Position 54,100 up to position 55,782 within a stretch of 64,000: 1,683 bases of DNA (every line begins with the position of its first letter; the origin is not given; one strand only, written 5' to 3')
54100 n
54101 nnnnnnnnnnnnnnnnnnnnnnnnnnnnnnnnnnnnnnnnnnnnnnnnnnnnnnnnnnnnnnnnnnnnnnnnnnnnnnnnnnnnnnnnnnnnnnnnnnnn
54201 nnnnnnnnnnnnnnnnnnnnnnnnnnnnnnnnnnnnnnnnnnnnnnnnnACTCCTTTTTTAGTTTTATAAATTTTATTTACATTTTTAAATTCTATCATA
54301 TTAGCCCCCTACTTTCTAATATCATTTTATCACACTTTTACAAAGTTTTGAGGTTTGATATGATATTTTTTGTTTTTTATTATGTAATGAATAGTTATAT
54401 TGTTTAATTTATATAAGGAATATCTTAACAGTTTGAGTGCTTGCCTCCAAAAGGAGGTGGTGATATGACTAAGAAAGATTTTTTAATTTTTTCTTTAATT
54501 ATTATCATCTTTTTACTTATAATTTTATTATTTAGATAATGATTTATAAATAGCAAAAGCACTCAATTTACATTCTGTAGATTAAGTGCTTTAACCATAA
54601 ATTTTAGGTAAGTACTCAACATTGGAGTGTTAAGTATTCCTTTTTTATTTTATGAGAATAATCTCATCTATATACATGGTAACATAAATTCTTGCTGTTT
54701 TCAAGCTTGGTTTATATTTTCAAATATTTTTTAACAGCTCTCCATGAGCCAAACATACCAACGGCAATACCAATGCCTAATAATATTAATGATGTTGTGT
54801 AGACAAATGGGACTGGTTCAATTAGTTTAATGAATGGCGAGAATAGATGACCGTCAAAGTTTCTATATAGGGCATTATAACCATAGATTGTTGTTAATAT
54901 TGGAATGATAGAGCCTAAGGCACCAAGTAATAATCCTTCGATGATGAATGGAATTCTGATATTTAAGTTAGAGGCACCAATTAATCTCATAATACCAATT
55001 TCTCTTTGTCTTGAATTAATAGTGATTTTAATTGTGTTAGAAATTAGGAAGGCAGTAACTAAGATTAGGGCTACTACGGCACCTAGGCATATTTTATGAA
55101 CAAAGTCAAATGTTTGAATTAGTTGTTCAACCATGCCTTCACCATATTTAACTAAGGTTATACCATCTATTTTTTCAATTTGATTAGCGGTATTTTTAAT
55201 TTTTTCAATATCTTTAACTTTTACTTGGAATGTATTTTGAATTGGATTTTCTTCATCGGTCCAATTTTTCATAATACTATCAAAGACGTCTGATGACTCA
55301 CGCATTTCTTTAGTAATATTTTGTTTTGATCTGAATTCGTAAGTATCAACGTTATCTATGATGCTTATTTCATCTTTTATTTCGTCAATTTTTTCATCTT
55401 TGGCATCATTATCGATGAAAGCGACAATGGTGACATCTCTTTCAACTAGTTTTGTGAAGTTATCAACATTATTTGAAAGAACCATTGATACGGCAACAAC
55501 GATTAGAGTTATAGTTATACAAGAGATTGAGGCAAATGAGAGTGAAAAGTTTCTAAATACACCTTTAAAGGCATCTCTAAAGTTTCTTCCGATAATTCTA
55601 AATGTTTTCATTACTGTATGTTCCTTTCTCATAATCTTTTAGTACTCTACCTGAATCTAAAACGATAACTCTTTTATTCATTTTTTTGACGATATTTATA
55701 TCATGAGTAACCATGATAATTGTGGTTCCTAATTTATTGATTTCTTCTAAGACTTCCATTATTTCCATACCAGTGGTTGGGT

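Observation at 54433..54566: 24-aa hydrophobic peptide with SD-sequestering hairpin and 5'/3' fold-back repeats: a candidate type I toxin-antitoxin-like locus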

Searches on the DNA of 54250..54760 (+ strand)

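Call 6: search_rna_families(source=window, start=54250, end=54760, threshold=evalue, max_evalue=10)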
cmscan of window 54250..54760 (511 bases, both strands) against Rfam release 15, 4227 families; matches with E-value up to 10: 8.
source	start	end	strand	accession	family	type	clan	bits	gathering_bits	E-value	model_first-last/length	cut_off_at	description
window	54633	54711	+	RF02030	tp2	Gene; sRNA;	-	19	50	2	1-114/114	no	tp2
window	54538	54628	-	RF02573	LLnc147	Gene; sRNA;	-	17.6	127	1.6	1-102/102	no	Lactococcus lactis non-coding RNA 147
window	54424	54514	-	RF02763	IsrM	Gene; sRNA;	-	17.2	376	0.011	112-204/329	no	IsrM sRNA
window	54577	54622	-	RF01174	snoU43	Gene; snRNA; snoRNA; CD-box;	-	16.9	45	6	1-79/79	no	Small nucleolar RNA U43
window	54556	54592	+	RF01413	miR-430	Gene; miRNA;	CL00096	16.5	47.3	3.4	16-54/70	no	miR-430 microRNA precursor family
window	54550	54593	-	RF02847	Ref64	Gene; sRNA;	-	15.4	44.3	6.1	1-69/69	no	Enterococcus sRNA 64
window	54522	54578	-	RF02060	STnc410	Gene; sRNA;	-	13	50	2.8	1-158/158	no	Enterobacterial sRNA STnc410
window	54609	54714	+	RF00114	S15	Cis-reg; leader;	CL00121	12.3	39.5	3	1-117/117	no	Ribosomal S15 leader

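Call 33: search_dna_similar(query=window:54383-54710:+, collection=plasmids, mode=distant, max_evalue=0.01)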
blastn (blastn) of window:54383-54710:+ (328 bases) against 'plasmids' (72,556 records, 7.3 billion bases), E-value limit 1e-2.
No match.

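Call 34: search_dna_similar(query=window:54383-54710:+, collection=phages, mode=distant, max_evalue=0.01)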
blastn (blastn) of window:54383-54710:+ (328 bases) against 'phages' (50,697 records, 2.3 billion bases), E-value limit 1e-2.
No match.

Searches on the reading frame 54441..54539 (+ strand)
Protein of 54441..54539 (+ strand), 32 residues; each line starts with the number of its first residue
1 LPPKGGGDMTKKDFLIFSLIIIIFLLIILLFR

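Call 16: search_protein_families(library=pfam, proteins=[window:54441-54536:+], max_evalue=10)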
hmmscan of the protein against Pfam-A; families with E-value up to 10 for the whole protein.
seq(32 aa): 0 families

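Call 22: find_encoding_contigs(protein=window:54441-54539:+, flank=5000, max_places=10)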
Protein window:54441-54539:+ (32 aa): no gene with exactly this product is on record in the collection.

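Call 60: search_protein_representatives(protein=window:54441-54536:+)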
Query: 32 residues. Proteins with E-value up to 0.001 (for the whole library): 7; up to 1e-10: 1; up to 1e-30: 0. The best 7 are listed.
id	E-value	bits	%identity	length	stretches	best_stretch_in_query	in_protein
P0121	9.7e-13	61.0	-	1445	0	-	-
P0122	4.3e-08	47.1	81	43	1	1-32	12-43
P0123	1.8e-06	42.2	81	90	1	1-32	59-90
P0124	6.9e-05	37.5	83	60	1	3-31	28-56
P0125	8.2e-05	37.3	79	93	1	4-32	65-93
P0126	4.9e-04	34.9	79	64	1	4-31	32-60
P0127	5.4e-04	34.8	85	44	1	6-31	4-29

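Call 62: find_encoding_contigs(protein=P0123, flank=3000, max_places=10)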
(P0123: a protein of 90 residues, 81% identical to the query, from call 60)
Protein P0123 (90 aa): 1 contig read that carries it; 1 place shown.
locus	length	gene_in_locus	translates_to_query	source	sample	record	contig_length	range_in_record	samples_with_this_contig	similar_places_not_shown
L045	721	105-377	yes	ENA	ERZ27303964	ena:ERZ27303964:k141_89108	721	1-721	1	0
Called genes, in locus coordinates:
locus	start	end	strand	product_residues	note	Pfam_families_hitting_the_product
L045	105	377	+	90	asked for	-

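Call 66: find_homologous_proteins(query=A3, max_evalue=1)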
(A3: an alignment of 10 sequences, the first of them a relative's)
Query A3 (10 sequences) (43 aa, profile of the alignment): 56 proteins with E <= 1 among 8000 candidates.
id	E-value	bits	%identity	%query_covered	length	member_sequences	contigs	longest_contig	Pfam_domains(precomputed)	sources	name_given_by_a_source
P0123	1.0e-21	94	75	47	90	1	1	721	-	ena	-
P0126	2.5e-21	93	64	33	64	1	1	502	-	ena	-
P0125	7.9e-21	92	80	23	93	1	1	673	-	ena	-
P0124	3.1e-19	86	44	37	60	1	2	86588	-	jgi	-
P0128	3.6e-16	77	90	47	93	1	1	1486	-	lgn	-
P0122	5.6e-14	70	100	100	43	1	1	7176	-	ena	-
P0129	2.5e-12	64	59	40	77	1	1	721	-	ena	-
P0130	1.7e-11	62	48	53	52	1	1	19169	-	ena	-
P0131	4.0e-11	61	69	30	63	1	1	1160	-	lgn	-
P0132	1.4e-10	59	52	53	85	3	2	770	-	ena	-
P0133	6.4e-10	57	64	33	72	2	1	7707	-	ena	-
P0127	6.7e-10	57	88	19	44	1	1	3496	-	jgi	-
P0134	7.0e-10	57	-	-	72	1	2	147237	-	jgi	-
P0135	1.1e-9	56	53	44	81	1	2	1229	-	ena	-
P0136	1.3e-9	56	52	53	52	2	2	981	-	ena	-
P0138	3.7e-9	54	62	30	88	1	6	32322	-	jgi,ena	-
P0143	2.3e-8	52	-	-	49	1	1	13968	-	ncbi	-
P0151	1.1e-5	43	86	16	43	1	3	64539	-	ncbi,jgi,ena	-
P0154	2.9e-5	42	67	21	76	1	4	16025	-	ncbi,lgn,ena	-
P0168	3.2e-2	32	92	56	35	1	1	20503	-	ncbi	-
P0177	9.8e-1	27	-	-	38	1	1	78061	-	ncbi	-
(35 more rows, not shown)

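Call 70: list_cluster_members(proteins=[P0143, P0151, P0154, P0168, P0124, P0134, P0138, P0122, P0130, P0177])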
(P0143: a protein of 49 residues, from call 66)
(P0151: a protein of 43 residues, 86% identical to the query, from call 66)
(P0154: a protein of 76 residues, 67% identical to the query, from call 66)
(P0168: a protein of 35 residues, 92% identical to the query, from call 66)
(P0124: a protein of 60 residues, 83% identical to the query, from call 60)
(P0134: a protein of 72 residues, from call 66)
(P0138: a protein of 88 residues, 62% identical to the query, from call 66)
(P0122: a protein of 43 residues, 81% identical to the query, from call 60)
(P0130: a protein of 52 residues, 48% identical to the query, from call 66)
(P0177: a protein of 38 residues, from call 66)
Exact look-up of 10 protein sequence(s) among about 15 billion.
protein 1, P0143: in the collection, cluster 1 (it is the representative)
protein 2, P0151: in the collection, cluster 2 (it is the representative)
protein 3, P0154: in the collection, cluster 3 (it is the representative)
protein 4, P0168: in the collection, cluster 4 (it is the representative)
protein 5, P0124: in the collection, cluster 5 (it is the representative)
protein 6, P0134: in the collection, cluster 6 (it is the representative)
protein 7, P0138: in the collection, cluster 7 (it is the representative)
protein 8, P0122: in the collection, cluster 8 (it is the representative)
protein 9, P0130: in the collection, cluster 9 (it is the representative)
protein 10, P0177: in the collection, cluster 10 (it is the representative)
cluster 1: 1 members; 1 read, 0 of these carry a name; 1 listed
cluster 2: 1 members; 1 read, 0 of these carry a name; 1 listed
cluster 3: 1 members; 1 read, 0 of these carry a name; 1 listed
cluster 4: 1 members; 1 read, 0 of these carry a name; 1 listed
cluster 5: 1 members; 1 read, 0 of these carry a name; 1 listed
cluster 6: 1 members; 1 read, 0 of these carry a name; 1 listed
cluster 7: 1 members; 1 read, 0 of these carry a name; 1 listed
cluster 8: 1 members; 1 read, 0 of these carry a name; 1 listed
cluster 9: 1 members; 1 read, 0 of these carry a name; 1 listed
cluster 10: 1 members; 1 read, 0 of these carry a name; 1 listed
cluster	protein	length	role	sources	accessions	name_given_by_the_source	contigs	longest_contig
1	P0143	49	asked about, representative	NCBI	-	-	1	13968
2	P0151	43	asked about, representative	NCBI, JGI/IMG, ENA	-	-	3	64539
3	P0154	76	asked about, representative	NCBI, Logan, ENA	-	-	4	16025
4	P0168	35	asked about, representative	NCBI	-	-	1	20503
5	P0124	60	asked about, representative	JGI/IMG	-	-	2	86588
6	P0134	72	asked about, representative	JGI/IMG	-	-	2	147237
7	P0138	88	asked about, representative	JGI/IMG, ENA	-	-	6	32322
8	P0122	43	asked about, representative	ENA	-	-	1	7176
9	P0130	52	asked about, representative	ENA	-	-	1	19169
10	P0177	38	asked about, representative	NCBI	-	-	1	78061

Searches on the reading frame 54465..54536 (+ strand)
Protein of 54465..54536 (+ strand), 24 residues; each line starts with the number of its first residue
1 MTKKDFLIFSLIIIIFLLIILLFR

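Call 16: search_protein_families(library=pfam, proteins=[window:54465-54536:+], max_evalue=10)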
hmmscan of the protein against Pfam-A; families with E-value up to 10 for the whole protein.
seq(24 aa): 1 family
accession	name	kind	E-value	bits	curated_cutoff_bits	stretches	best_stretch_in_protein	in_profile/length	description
PF07172.16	GRP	-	8.1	7.6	30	1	1-20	1-20/90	Glycine rich protein family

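Call 17: search_protein_families(library=ncbifam, proteins=[window:54465-54536:+], max_evalue=10)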
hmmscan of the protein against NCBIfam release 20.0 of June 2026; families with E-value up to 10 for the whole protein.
seq(24 aa): 1 family
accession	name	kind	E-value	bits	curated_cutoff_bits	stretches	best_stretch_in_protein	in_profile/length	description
NF038277.1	accessory_MacP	equivalog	1.6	9.2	45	1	5-23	75-93/98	cell wall synthase accessory phosphoprotein MacP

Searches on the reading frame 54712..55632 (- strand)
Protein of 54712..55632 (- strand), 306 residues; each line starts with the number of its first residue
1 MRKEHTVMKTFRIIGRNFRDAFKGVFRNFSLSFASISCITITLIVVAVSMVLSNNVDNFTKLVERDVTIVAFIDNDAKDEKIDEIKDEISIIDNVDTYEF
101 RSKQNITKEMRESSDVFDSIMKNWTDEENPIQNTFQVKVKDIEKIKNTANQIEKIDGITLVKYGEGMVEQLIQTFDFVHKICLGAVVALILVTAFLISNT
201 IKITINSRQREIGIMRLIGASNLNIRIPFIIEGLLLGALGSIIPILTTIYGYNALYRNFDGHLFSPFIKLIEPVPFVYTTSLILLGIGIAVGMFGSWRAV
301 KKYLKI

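Call 7: find_encoding_contigs(protein=window:54712-55632:-, flank=10000, max_places=10)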
Protein window:54712-55632:- (306 aa): no gene with exactly this product is on record in the collection.
